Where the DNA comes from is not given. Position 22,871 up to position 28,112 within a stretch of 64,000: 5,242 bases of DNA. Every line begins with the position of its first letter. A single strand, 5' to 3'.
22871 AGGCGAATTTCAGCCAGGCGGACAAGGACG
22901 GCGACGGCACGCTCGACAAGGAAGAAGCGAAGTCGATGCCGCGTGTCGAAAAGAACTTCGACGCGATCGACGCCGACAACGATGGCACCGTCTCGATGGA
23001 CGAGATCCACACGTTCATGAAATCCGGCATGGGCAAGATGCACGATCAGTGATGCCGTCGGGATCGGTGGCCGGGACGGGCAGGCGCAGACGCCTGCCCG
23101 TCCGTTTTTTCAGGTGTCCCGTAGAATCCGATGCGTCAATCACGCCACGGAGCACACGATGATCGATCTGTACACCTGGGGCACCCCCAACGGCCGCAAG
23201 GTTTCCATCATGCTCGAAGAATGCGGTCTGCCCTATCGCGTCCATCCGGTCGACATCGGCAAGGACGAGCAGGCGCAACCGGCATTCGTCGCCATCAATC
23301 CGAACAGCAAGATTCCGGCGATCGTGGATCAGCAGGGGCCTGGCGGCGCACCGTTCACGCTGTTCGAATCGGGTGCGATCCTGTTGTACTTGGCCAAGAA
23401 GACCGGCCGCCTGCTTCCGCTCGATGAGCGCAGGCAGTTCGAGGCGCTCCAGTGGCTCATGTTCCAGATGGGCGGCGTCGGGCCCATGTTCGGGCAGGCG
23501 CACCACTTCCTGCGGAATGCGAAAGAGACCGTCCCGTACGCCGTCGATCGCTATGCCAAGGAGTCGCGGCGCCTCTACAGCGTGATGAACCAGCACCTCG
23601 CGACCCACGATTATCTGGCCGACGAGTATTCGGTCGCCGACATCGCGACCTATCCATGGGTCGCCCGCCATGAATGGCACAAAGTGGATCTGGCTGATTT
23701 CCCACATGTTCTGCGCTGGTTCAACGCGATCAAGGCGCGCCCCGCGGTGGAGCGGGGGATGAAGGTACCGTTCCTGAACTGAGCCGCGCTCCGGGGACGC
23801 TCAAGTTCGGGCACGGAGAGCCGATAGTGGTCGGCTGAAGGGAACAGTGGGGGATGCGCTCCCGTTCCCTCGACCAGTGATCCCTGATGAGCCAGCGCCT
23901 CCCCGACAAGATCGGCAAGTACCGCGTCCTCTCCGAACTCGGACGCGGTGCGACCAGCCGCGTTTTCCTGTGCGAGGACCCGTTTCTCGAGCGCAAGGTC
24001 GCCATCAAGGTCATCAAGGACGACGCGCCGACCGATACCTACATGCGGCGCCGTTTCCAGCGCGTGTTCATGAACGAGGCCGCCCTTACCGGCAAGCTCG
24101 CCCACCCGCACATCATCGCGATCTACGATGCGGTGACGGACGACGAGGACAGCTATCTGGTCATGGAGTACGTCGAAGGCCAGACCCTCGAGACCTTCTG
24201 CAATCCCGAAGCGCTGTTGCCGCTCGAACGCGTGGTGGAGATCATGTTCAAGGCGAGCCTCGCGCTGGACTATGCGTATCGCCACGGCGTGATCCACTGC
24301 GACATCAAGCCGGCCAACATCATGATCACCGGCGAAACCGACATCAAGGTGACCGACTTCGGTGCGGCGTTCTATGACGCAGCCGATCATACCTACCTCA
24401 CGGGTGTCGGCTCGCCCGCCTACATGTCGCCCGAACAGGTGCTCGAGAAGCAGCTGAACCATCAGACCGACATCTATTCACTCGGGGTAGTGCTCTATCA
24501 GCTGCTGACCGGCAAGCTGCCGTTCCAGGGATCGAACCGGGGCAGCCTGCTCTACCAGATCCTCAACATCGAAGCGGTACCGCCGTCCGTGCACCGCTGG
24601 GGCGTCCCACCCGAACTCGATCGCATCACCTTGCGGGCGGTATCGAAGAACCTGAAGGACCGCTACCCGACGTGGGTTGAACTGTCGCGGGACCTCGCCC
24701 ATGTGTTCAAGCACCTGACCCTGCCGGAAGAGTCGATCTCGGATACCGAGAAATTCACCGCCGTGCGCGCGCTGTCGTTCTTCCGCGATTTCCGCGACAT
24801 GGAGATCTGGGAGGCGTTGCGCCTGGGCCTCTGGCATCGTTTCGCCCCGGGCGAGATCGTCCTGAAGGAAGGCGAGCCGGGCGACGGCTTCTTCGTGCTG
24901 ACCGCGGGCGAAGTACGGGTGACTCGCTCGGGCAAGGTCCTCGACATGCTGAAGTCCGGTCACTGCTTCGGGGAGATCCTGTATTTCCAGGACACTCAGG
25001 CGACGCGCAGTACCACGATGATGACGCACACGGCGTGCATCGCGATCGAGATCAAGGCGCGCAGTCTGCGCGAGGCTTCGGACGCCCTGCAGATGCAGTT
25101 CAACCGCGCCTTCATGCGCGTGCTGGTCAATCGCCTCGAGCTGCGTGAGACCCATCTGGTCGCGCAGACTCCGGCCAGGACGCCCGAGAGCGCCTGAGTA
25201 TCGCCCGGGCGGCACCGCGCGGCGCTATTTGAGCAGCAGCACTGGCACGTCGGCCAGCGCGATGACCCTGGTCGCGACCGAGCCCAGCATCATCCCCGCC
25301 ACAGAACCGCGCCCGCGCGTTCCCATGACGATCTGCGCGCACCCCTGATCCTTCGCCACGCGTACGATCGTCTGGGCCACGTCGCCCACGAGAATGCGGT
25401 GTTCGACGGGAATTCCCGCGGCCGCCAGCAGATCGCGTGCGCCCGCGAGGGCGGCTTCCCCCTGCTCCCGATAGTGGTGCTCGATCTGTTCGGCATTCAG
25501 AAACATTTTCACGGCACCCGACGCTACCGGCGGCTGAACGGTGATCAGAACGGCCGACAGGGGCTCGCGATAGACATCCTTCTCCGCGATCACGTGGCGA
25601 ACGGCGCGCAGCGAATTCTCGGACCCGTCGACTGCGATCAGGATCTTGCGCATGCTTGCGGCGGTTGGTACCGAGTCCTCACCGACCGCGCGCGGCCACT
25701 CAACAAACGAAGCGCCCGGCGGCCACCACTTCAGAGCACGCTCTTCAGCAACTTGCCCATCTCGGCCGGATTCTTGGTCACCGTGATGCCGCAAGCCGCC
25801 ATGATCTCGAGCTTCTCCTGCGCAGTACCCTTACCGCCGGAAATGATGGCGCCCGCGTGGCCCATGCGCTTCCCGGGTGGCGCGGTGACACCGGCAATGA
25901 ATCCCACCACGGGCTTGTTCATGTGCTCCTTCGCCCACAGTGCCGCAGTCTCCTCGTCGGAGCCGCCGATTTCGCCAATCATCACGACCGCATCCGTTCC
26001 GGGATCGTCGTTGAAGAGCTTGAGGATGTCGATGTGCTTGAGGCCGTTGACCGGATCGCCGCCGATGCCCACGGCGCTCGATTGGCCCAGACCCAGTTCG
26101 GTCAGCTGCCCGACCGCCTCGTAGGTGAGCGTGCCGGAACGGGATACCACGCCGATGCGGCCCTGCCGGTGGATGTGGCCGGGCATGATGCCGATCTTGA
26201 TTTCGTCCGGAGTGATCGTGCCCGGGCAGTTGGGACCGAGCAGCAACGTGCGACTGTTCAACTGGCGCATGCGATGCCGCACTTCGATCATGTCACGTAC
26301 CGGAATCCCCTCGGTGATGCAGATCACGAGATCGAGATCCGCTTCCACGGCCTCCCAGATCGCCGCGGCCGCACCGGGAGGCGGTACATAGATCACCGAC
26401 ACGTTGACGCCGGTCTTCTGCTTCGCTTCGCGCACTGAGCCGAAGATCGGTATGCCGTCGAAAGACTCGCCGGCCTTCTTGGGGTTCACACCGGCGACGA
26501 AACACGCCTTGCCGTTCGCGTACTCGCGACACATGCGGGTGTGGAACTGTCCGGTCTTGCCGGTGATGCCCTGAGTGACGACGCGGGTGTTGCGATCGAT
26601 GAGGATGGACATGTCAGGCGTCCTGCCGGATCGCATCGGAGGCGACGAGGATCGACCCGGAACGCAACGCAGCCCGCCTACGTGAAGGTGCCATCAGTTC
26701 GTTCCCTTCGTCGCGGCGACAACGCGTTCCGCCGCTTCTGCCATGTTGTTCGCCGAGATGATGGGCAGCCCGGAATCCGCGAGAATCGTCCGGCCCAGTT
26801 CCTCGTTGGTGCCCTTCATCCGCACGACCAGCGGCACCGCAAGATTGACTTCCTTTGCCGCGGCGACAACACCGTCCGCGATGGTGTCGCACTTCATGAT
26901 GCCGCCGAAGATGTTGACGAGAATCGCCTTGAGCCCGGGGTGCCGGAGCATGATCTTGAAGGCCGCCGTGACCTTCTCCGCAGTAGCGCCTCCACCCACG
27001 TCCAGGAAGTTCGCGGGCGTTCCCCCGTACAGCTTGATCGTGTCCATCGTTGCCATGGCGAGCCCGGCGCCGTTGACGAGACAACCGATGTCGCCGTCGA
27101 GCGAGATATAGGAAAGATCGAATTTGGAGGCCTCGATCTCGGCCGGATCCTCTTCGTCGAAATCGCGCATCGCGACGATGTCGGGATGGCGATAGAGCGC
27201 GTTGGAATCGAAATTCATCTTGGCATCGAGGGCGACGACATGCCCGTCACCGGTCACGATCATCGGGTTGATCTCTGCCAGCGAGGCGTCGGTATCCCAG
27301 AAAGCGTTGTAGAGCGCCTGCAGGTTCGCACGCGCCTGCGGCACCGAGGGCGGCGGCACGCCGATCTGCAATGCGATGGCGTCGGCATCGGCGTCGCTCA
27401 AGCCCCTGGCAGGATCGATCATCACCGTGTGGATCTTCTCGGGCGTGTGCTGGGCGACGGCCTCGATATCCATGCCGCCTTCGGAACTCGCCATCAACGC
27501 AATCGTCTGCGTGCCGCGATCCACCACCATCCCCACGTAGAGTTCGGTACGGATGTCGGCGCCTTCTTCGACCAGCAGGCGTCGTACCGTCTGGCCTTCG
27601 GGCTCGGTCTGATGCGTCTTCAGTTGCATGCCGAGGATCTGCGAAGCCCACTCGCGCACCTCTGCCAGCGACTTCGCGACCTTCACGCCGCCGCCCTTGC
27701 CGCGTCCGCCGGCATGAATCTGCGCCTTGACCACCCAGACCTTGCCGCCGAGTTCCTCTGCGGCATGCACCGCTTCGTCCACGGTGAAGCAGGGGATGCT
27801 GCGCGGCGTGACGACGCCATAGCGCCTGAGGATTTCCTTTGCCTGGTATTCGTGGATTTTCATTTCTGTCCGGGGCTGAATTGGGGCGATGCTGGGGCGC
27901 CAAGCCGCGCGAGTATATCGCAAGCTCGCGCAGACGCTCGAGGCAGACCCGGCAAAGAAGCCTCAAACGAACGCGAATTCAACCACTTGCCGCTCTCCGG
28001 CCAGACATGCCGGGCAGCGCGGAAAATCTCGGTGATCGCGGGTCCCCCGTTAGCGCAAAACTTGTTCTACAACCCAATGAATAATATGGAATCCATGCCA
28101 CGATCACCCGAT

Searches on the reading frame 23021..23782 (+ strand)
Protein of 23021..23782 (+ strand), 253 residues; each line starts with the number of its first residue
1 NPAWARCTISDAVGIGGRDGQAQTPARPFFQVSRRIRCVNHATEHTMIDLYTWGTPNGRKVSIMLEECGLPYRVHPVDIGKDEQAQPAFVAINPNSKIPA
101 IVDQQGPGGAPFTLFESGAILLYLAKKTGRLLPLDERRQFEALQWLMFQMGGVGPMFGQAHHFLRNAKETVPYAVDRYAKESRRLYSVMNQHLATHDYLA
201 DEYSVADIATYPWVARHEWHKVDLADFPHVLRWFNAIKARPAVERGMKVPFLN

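Call 61: search_protein_families(library=pfam, proteins=[window:23021-23782:+], max_evalue=0.00001)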
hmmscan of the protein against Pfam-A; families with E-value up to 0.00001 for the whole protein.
window:23021-23782:+ (253 aa): 4 families
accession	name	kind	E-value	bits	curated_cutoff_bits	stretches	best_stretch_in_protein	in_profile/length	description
PF13409.12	GST_N_2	-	1.3e-14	55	25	1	56-126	3-69/70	Glutathione S-transferase, N-terminal domain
PF02798.26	GST_N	-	8.8e-13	48.8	20.9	1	50-125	5-75/76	Glutathione S-transferase, N-terminal domain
PF13417.12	GST_N_3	-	1.8e-10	41.5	22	1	55-127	6-70/75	Glutathione S-transferase, N-terminal domain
PF00043.30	GST_C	-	1.5e-08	35.2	20.7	1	165-241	14-93/93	Glutathione S-transferase, C-terminal domain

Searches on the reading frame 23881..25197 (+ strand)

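Call 61: search_protein_families(library=pfam, proteins=[window:23881-25197:+], max_evalue=0.00001)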
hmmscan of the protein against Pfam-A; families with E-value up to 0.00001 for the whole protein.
window:23881-25197:+ (438 aa): 5 families
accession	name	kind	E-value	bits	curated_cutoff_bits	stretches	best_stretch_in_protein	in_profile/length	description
PF00069.31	Pkinase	-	1.2e-51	176.1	31.7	1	14-230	1-212/263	Protein kinase domain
PF07714.23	PK_Tyr_Ser-Thr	-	4.2e-32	111.9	23.1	1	17-264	4-250/258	Protein tyrosine and serine/threonine kinase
PF00027.35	cNMP_binding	-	9.6e-15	54.8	27.5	1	319-399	2-85/89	Cyclic nucleotide-binding domain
PF03109.22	ABC1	-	6.8e-09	35.7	22.9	1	89-163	141-214/244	ABC1 atypical kinase-like domain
PF01636.29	APH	-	9.6e-06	26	23.2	0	127-165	162-199/239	Phosphotransferase enzyme family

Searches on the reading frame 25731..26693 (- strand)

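Call 6: search_protein_families(library=pfam, proteins=[window:25731-26693:-], max_evalue=0.001)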
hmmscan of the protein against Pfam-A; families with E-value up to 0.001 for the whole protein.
window:25731-26693:- (320 aa): 4 families
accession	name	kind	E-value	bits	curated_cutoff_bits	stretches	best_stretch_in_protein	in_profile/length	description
PF02629.25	CoA_binding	-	1.8e-23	83.5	22.3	1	33-129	1-97/97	CoA binding domain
PF00549.24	Ligase_CoA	-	7e-22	78.4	24.5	1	183-297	1-121/128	CoA-ligase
PF13607.11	Succ_CoA_lig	-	3.8e-09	36.8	27.4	1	177-315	1-134/138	Succinyl-CoA ligase like flavodoxin domain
PF13380.12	CoA_binding_2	-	0.00067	20.5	22.8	0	42-159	7-113/116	CoA binding domain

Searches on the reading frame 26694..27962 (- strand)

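Call 6: search_protein_families(library=pfam, proteins=[window:26694-27962:-], max_evalue=0.001)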
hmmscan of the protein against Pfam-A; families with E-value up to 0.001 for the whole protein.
window:26694-27962:- (422 aa): 4 families
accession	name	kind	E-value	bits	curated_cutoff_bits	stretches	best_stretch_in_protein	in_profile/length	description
PF08442.15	ATP-grasp_2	-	5.1e-75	252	29.5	1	35-235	1-201/202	ATP-grasp domain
PF00549.24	Ligase_CoA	-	3.4e-31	108.5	24.5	1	295-415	1-128/128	CoA-ligase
PF24948.1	Citrate_synth_N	-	3.9e-17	62.8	83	1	35-258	4-227/232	ATP-citrate synthase ATP-grasp domain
PF13549.11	ATP-grasp_5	-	3.7e-11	43.3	27.6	1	36-250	10-220/221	ATP-grasp domain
